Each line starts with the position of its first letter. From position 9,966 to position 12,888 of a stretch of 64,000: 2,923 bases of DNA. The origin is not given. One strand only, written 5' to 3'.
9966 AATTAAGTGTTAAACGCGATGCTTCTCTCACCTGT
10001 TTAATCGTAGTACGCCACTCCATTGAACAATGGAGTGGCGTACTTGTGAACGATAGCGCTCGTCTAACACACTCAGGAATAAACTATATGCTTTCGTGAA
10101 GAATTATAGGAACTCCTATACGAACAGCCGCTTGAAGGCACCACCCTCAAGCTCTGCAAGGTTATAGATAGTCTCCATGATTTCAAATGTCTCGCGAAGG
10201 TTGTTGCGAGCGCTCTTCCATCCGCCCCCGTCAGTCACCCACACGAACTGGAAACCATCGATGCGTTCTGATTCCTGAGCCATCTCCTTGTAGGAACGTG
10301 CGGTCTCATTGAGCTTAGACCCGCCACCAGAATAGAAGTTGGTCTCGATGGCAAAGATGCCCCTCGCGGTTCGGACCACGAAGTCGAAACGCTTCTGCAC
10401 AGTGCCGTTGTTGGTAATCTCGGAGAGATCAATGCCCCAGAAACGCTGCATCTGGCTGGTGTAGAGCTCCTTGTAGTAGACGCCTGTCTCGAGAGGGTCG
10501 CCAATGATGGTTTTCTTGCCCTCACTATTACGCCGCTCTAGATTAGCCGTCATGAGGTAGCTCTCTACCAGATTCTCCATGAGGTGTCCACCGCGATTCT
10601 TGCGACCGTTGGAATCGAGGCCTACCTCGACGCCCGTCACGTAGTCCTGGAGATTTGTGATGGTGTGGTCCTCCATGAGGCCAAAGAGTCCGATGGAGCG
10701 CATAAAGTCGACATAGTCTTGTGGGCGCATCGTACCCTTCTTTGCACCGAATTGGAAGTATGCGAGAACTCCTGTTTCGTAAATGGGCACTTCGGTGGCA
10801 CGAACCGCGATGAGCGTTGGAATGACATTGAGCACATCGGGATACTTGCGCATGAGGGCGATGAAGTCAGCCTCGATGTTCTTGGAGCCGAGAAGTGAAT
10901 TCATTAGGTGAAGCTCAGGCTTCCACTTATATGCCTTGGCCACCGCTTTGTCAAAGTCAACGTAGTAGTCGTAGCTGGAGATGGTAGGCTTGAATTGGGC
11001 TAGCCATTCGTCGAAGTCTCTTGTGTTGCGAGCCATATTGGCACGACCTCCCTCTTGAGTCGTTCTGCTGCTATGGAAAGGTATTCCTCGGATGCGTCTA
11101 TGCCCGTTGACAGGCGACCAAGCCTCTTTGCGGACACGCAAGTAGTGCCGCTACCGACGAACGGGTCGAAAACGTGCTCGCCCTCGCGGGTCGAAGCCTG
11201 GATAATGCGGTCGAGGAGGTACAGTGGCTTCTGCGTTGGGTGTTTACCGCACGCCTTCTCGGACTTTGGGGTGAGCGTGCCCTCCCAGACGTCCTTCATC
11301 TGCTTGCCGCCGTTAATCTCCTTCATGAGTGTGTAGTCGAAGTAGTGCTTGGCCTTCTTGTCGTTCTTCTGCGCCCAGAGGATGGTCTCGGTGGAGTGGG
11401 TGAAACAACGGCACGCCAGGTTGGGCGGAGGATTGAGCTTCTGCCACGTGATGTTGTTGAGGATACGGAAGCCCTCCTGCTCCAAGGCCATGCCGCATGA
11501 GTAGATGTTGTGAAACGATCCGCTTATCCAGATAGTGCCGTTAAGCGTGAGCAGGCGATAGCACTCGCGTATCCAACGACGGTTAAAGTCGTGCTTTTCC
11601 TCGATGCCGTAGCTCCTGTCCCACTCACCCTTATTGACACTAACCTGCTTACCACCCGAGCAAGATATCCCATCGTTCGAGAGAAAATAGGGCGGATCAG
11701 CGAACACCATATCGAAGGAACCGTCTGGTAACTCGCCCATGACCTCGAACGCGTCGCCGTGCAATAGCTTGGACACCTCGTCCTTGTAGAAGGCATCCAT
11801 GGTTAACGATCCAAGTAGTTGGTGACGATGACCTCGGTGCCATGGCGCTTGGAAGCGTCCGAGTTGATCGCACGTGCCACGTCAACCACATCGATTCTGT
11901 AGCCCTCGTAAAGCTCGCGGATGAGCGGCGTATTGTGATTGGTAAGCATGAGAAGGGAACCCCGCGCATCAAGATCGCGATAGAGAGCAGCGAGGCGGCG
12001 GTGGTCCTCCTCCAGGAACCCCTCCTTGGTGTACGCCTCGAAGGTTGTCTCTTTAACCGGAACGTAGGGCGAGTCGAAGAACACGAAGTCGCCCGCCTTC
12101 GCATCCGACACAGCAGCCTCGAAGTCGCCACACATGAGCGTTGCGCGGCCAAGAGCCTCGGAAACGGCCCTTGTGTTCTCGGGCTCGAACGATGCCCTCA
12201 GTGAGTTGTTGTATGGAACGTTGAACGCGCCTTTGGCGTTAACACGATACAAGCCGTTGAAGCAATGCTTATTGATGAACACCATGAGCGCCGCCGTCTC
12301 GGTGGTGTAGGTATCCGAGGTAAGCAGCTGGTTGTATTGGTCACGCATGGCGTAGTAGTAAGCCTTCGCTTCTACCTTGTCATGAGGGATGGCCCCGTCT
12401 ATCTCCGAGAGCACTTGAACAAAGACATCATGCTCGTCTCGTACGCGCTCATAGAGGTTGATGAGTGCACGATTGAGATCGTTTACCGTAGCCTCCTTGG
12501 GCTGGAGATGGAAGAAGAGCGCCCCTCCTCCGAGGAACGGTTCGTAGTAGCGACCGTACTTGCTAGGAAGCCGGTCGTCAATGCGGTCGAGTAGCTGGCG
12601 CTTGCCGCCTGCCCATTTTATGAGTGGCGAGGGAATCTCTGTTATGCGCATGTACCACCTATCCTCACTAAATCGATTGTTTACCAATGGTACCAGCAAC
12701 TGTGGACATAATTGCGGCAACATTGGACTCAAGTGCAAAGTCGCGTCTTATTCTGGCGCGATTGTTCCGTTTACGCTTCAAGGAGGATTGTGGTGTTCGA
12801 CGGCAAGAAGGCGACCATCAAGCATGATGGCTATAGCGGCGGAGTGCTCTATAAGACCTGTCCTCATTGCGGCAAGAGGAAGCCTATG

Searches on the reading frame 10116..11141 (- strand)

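Call 68: search_protein_families(library=pfam, proteins=[window:10116-11141:-], max_evalue=0.001)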
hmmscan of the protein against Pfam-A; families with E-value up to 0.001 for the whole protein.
window:10116-11141:- (341 aa): 1 family
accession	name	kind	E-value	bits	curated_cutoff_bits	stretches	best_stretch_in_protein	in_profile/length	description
PF04556.18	DpnII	-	3.4e-95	319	23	1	42-336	1-276/278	DpnII restriction endonuclease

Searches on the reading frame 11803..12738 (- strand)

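Call 68: search_protein_families(library=pfam, proteins=[window:11803-12738:-], max_evalue=0.001)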
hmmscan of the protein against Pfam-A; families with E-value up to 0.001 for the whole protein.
window:11803-12738:- (311 aa): 1 family
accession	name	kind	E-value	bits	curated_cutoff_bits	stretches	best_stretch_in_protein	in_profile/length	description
PF02086.21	MethyltransfD12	-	3.8e-55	187.8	22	1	42-291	1-253/253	D12 class N6 adenine-specific DNA methyltransferase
